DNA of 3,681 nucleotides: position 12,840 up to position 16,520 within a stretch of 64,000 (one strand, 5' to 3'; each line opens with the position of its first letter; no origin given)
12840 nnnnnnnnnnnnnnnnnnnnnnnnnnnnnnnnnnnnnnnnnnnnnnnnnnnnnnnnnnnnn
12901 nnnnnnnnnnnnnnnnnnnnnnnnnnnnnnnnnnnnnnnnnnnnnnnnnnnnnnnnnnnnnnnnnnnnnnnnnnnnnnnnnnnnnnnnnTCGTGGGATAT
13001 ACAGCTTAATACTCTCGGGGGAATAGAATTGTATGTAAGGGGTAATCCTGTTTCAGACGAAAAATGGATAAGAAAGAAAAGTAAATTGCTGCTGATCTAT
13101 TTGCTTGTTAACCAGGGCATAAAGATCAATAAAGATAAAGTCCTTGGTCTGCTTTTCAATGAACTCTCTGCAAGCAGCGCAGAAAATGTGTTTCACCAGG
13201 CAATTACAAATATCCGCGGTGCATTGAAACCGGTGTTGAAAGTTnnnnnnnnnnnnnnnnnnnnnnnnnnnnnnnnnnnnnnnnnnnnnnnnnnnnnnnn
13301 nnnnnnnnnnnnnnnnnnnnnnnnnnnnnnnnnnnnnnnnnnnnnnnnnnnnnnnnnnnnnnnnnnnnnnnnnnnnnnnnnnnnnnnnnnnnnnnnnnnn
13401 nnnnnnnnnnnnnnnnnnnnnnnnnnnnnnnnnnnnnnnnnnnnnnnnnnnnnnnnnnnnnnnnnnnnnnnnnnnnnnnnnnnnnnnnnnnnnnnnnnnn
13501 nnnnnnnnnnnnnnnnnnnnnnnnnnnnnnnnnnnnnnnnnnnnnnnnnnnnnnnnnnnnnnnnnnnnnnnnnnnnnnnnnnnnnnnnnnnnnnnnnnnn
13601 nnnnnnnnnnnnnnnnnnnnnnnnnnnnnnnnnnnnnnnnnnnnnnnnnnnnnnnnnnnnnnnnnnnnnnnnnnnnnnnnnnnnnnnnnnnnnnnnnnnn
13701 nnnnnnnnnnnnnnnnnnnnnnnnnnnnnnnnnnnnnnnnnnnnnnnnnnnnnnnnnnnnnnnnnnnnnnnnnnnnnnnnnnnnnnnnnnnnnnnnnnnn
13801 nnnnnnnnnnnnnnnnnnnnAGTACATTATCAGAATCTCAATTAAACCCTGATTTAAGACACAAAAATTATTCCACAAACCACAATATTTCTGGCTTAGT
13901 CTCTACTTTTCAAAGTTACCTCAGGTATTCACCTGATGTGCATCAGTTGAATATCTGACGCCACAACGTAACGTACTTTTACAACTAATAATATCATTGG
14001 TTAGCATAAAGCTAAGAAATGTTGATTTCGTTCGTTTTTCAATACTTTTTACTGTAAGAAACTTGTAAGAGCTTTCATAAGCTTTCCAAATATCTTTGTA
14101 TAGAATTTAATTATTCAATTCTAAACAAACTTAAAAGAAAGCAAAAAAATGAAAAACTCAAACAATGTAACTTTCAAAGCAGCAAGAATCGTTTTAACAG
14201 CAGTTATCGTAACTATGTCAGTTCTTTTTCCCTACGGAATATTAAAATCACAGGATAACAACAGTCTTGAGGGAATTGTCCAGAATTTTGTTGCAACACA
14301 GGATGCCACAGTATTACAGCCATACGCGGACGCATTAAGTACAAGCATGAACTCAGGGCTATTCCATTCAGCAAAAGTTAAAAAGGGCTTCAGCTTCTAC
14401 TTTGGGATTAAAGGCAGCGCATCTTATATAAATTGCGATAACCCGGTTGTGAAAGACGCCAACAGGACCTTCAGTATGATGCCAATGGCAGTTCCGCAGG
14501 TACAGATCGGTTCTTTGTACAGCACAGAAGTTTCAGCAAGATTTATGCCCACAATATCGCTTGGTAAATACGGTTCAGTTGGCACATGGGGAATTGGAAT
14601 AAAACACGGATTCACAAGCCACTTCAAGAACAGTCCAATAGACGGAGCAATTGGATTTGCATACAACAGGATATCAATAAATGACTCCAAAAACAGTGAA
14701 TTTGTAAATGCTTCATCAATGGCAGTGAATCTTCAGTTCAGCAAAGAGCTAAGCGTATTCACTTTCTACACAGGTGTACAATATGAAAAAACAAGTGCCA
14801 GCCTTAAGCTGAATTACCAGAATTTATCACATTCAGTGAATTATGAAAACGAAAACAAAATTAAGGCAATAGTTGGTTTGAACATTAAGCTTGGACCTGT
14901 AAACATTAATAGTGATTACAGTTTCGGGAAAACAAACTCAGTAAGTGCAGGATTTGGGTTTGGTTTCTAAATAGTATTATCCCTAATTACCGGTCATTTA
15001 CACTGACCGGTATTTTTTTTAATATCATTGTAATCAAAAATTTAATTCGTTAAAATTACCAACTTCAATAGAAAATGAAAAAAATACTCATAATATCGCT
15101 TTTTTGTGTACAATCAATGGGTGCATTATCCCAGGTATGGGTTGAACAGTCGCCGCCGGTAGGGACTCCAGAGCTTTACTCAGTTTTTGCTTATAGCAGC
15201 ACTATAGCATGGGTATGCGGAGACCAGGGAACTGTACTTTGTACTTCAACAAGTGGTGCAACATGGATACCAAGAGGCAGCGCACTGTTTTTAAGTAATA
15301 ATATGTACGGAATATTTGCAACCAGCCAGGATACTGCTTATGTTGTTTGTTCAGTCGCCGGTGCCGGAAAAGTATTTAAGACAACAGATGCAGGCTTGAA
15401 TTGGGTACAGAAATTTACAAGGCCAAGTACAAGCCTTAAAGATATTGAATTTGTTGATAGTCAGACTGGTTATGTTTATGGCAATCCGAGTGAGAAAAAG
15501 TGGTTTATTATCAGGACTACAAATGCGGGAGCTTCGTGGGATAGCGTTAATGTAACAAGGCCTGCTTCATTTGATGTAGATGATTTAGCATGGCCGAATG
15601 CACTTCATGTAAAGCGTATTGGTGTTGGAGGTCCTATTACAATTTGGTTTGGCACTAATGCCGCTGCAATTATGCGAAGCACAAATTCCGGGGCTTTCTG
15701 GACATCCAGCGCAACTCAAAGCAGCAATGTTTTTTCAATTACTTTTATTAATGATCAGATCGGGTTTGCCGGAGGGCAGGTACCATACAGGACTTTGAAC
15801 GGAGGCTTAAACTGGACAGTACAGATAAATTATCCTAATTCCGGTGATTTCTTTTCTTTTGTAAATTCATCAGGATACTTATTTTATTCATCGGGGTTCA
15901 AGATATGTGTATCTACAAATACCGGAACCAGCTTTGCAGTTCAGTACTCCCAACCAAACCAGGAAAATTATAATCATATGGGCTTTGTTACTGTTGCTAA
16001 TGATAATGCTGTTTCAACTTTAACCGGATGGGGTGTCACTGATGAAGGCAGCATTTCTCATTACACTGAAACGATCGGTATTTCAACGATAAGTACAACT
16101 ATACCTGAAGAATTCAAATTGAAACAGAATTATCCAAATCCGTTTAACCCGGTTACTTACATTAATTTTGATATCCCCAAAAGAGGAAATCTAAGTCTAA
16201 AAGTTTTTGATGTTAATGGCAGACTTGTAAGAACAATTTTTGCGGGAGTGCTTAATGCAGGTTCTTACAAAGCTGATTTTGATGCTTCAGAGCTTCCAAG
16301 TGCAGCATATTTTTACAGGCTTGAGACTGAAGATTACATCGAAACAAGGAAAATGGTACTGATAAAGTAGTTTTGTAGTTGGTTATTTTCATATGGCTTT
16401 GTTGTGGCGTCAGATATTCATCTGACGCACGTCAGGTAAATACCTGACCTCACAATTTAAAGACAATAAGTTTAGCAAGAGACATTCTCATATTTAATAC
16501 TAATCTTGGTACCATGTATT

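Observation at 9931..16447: Candidate self-contained module: MalT/SARP-hybrid STAND regulator, two micro-ORFs, and an outer-membrane barrel / T9SS propeller cassette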

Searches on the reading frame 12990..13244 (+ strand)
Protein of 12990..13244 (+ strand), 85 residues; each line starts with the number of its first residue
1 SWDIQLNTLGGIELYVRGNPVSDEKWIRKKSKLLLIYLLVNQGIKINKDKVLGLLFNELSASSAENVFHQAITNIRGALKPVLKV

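Call 88: search_solved_structures(query=A8, max_evalue=10, show_alignments=2)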
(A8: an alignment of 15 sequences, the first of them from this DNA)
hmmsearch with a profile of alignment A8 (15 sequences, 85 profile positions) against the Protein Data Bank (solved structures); distinct sequences matched with E-value up to 10: 5.
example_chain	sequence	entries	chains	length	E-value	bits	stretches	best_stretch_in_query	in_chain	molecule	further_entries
9cyf_A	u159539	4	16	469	0.08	16.2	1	41-82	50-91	Neuraminidase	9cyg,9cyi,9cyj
2fez_A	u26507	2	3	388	0.17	15.2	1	13-79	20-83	Probable regulatory protein embR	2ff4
2wdt_A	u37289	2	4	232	1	12.7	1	34-66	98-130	UBIQUITIN CARBOXYL-TERMINAL HYDROLASE L3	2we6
1p2f_A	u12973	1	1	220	1.1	12.6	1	26-79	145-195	Response Regulator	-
1kgs_A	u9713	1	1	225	1.3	12.3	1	28-79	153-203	DNA BINDING RESPONSE REGULATOR D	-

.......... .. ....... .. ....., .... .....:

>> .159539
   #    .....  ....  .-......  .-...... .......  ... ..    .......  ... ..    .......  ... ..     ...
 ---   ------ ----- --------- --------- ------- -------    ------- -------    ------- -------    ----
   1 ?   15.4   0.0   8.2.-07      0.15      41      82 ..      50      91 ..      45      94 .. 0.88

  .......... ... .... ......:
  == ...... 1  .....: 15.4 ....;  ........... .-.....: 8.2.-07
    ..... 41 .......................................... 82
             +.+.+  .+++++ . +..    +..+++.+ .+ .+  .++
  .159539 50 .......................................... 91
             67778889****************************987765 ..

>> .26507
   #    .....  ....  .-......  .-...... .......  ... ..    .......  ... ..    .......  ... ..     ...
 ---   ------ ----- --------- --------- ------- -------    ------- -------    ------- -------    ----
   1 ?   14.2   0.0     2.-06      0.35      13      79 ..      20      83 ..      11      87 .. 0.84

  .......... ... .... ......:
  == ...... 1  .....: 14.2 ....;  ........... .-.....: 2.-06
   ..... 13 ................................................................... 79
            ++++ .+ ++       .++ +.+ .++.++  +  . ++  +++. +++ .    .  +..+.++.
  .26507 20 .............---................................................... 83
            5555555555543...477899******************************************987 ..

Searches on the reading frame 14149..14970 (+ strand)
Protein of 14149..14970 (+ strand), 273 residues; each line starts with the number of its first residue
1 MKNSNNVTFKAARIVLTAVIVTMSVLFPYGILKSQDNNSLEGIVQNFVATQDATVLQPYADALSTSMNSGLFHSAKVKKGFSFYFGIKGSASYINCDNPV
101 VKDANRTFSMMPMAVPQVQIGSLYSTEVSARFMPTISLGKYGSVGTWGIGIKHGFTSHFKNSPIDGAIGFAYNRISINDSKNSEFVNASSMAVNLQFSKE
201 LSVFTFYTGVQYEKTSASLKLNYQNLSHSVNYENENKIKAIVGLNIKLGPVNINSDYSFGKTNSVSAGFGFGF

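Call 8: search_protein_families(library=pfam, proteins=[window:14149-14970:+], max_evalue=0.01)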
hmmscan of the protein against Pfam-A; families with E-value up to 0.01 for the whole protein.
window:14149-14970:+ (273 aa): 1 family
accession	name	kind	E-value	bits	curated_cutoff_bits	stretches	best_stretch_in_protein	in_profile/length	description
PF20230.4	DUF6588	-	6.3e-46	157.4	27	2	107-273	141-319/319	Family of unknown function (DUF6588)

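Call 15: find_encoding_contigs(protein=window:14149-14970:+, flank=10000, max_places=6)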
Protein window:14149-14970:+ (273 aa): 3 contigs read that carry it; 3 places shown.
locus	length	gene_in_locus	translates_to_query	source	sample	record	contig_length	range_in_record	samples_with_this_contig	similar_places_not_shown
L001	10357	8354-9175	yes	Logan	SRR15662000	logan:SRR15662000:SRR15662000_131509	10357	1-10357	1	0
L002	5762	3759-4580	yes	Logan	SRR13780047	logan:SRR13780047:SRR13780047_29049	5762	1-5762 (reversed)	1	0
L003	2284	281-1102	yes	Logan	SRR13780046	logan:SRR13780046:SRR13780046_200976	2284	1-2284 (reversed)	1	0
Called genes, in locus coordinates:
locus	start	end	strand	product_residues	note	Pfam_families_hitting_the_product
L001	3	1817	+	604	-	?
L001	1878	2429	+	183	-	PF01661:Macro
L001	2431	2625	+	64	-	PF04255:DUF433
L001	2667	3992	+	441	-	PF05221:AdoHcyase, PF00670:AdoHcyase_NAD, PF02826:2-Hacid_dh_C, PF07991:KARI_N (weak)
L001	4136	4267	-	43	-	-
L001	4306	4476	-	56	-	-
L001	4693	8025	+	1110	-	PF13173:AAA_14 (faint), PF13191:AAA_16, PF24883:NPHP3_N, PF13174:TPR_6 (faint), PF25873:WHD_MalT, PF13181:TPR_8 (faint), PF13424:TPR_12 (faint), PF03704:BTAD, +3 more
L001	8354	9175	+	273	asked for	PF20230:DUF6588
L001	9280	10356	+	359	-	?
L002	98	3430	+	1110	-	PF13173:AAA_14 (faint), PF13191:AAA_16, PF24883:NPHP3_N, PF13174:TPR_6 (faint), PF25873:WHD_MalT, PF13181:TPR_8 (faint), PF13424:TPR_12 (faint), PF03704:BTAD, +3 more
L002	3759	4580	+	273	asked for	PF20230:DUF6588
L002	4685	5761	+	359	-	?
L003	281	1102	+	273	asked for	PF20230:DUF6588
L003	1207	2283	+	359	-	?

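Call 35: search_protein_families(library=ncbifam, proteins=[window:14149-14970:+], max_evalue=0.01)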
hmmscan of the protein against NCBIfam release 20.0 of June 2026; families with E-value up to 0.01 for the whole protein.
window:14149-14970:+ (273 aa): 0 families

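Call 36: search_protein_families(library=padloc, proteins=[window:14149-14970:+], max_evalue=0.01)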
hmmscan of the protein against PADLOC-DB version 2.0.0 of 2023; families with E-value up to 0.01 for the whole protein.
window:14149-14970:+ (273 aa): 0 families

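Call 59: find_homologous_proteins(query=window:14149-14970:+, max_evalue=0.00001)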
Query window:14149-14970:+ (273 aa): 30 proteins with E <= 0.00001 among 448 candidates.
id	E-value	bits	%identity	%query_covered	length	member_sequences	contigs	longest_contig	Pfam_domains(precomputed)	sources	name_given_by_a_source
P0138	2.1e-172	590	100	100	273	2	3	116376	PF20230.5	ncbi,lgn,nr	ncbi:MAG: hypothetical protein K8I03_08835 [Ignavibacteria bacterium]|nr:hypothetical protein [Ignav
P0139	1.9e-146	505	84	100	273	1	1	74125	PF20230.5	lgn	-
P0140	2.3e-146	504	83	100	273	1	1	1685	PF20230.5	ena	-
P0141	7.3e-114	398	65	100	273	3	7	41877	PF20230.5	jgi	-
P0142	2.3e-111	390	66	100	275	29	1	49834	PF20230.5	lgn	-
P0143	1.3e-110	387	66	97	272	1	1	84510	PF20230.5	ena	-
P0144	4.2e-110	386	64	100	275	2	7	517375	PF20230.5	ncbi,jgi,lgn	-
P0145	2.7e-108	380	63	100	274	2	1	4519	PF20230.5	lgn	-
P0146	1.4e-106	374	61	100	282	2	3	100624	PF20230.5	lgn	-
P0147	9.3e-106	371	62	100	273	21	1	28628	PF20230.5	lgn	-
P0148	2.9e-104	366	61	97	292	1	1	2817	PF20230.5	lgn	-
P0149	3.1e-103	363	60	100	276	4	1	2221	PF20230.5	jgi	jgi:hypothetical protein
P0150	6.3e-101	356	60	100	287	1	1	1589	PF20230.5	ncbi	-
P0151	1.8e-97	344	60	100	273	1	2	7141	PF20230.5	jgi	jgi:hypothetical protein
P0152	4.3e-96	340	57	100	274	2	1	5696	PF20230.5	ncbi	-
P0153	3.5e-95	337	59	100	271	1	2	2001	PF20230.5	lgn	-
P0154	1.9e-94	334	71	76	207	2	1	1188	PF20230.5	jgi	jgi:hypothetical protein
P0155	6.8e-94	332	70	77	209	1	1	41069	PF20230.5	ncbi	ncbi:MAG: DUF6588 family protein, partial [Ignavibacteria bacterium]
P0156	3.9e-93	330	56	97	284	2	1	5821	PF20230.5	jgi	jgi:hypothetical protein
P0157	8.0e-93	329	58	100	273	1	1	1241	PF20230.5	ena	-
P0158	8.1e-93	329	57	100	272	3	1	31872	PF20230.5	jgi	-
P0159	7.6e-91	322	62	88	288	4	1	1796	PF20230.5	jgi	-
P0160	4.0e-88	314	57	88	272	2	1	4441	PF20230.5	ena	-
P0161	9.7e-86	306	52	100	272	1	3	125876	PF20230.5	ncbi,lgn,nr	ncbi:MAG: hypothetical protein L0Y79_08630 [Chlorobi bacterium]|nr:hypothetical protein [Chlorobiota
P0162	1.3e-74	269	64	71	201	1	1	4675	PF20230.5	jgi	jgi:hypothetical protein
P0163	3.3e-73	265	50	97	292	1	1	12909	PF20230.5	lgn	-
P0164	8.4e-68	247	50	80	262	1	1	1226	PF20230.5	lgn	-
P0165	4.9e-66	241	47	95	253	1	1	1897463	PF20230.5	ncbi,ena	-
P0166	7.1e-63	231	44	98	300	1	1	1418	PF20230.5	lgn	-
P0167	1.0e-47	181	50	70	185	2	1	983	PF20230.5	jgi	jgi:hypothetical protein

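Call 68: find_encoding_contigs(protein=P0139, flank=8000, max_places=1)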
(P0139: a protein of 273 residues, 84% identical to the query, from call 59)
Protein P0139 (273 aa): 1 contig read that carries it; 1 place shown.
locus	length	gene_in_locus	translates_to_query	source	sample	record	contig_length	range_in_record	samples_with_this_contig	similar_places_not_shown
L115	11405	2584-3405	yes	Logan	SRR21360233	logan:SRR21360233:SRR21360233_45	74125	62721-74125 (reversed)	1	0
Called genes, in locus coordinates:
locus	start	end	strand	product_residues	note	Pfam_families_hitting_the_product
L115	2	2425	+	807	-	?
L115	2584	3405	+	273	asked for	PF20230:DUF6588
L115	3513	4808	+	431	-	PF14870:PSII_BNR (faint), PF18962:Por_Secre_tail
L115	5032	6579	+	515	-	PF13231:PMT_2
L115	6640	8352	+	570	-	PF05960:DUF885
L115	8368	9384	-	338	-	PF07885:Ion_trans_2, PF02254:TrkA_N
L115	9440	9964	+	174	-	PF00300:His_Phos_1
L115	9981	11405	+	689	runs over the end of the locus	PF13089:PP_kinase_N, PF02503:PP_kinase, PF17941:PP_kinase_C_1, PF13091:PLDc_2, PF13090:PP_kinase_C, PF13091:PLDc_2 (weak)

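Call 69: predict_structure(alignment_id=A4)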
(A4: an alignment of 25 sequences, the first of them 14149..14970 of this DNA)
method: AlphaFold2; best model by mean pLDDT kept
length: 273 residues; sequences in the alignment: 25
mean_pLDDT: 73.4   pTM: 0.68
mean pLDDT of the five models: 73.4, 72.4, 70.2, 70.1, 65.0
residues with pLDDT >= 90: 5; 70-90: 166; 50-70: 82; < 50: 20
segments of 3 or more residues with pLDDT < 50: 1-8, 26-37
pLDDT, mean of each block of 10 residues (from residue 1): 46 64 51 46 64 72 76 62 75 74 67 71 72 70 81 79 83 85 84 88 88 86 68 82 84 83 80 72
secondary structure, 60 per line:
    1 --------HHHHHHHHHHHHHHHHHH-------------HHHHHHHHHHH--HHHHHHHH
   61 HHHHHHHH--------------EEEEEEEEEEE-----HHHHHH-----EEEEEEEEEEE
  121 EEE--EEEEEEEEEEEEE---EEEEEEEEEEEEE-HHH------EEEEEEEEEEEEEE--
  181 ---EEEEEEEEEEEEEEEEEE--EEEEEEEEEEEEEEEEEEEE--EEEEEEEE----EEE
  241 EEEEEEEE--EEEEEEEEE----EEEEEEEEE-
elements in order: H9-26 H40-50 H53-68 E83-93 H99-104 E110-123 E126-138 E142-154 E165-178 E184-201 E204-223 E226-233 E238-248 E251-259 E264-272

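Call 76: fold_search(model_id=the predicted structure, library=pdb)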
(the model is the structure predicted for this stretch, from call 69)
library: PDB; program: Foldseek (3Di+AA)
matches with E <= 10: 1031; with E <= 0.001: 85
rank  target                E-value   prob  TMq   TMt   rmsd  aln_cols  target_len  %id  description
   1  2x55                  8.7e-07  1.00  0.41  0.41  10.6       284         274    7  Yersinia Pestis Plasminogen Activator Pla (Native) (released 2010-07-28)
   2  2x56                  1.0e-06  1.00  0.41  0.42  10.1       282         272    7  Yersinia Pestis Plasminogen Activator Pla (Native) (released 2010-07-28)
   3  2x9k                  5.9e-06  1.00  0.35  0.34  14.1       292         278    8  Structure of a E.coli porin (released 2011-01-26)
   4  1uyn                  9.2e-06  1.00  0.39  0.38   8.9       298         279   14  Translocator domain of autotransporter NalP from Neisseria meningitidis (released 2004-03-18)
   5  2x4m_C                1.2e-05  1.00  0.37  0.36  12.6       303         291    9  Yersinia Pestis Plasminogen Activator Pla (released 2010-07-28)
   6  2f1c                  1.8e-05  1.00  0.31  0.33  14.6       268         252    9  Crystal structure of the monomeric porin OmpG (released 2006-06-27)
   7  7xw0_B                1.9e-05  1.00  0.39  0.40   9.9       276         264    9  Crystal structure of pOmpT (released 2023-05-31)
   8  9fzd_A                2.1e-05  1.00  0.30  0.42   8.7       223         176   12  Structure of OmpA-long in complex with nanobody Nb39 (released 2024-07-17)
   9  4ctd_B                2.1e-05  1.00  0.33  0.38  15.4       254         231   10  X-ray structure of an engineered OmpG loop6-deletion (released 2014-08-13)
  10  3bry_A                2.1e-05  1.00  0.29  0.23  18.7       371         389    9  Crystal structure of the Ralstonia pickettii toluene transporter TbuX (released 2008-06-10)
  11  3kvn_A                2.2e-05  1.00  0.41  0.21  12.8       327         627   10  Crystal structure of the full-length autotransporter EstA from Pseudomonas aeruginosa (released 2010-01-26)
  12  2wvp                  2.2e-05  1.00  0.31  0.32  14.6       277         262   10  Synthetically modified OmpG (released 2010-07-14)
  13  4ctd_A                2.3e-05  1.00  0.35  0.39  15.2       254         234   10  X-ray structure of an engineered OmpG loop6-deletion (released 2014-08-13)
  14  3slj                  2.3e-05  1.00  0.40  0.37  11.2       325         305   11  Pre-cleavage Structure of the Autotransporter EspP - N1023A mutant (released 2011-11-16)
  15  3kvn_X                2.4e-05  1.00  0.41  0.21  11.2       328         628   10  Crystal structure of the full-length autotransporter EstA from Pseudomonas aeruginosa (released 2010-01-26)
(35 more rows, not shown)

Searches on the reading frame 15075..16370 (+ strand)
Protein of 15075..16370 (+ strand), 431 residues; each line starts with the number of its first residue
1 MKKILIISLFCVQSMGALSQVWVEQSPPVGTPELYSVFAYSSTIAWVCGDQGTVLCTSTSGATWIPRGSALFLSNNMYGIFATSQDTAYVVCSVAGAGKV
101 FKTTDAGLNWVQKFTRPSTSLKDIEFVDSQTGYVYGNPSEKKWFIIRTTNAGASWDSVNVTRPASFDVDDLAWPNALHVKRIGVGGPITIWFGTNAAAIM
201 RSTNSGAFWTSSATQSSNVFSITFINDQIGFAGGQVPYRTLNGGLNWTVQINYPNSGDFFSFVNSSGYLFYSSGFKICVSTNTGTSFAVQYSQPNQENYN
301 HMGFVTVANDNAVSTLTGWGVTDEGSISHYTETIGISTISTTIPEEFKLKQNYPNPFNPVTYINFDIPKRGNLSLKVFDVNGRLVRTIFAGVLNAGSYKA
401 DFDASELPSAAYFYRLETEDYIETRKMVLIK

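Call 8: search_protein_families(library=pfam, proteins=[window:15075-16370:+], max_evalue=0.01)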
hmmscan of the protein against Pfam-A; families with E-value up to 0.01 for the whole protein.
window:15075-16370:+ (431 aa): 3 families
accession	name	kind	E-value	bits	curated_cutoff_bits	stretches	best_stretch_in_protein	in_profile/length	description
PF18962.6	Por_Secre_tail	-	1.8e-09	38.2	27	1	353-428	2-74/75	Secretion system C-terminal sorting domain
PF14870.12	PSII_BNR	-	5.9e-08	32.8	27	0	41-92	243-294/303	Photosynthesis system II assembly factor YCF48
PF13860.13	FlgD_ig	-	0.0043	17.4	27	0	372-404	24-56/79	FlgD Ig-like domain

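Call 35: search_protein_families(library=ncbifam, proteins=[window:15075-16370:+], max_evalue=0.01)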
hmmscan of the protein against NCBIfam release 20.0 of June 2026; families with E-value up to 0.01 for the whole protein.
window:15075-16370:+ (431 aa): 4 families
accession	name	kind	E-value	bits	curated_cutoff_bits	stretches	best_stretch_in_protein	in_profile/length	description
TIGR04183.1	Por_Secre_tail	domain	4.2e-10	39.4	23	1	353-428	2-70/72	T9SS type A sorting domain-containing protein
NF010237.0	PRK13684.1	equivalog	1.7e-09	37.2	326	1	97-160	65-126/334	photosynthesis system II assembly factor Ycf48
NF038113.1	T9SSA_dep_M36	equivalog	4e-07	28.6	885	1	348-429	791-868/869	T9SS-dependent M36 family metallopeptidase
NF052323.1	T9SSA_dep_M6i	equivalog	2e-05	22.7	600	1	351-421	959-1029/1043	T9SS-dependent M6-like inactivated metalloprotease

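Call 36: search_protein_families(library=padloc, proteins=[window:15075-16370:+], max_evalue=0.01)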
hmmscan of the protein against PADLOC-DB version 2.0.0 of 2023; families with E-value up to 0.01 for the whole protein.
window:15075-16370:+ (431 aa): 0 families
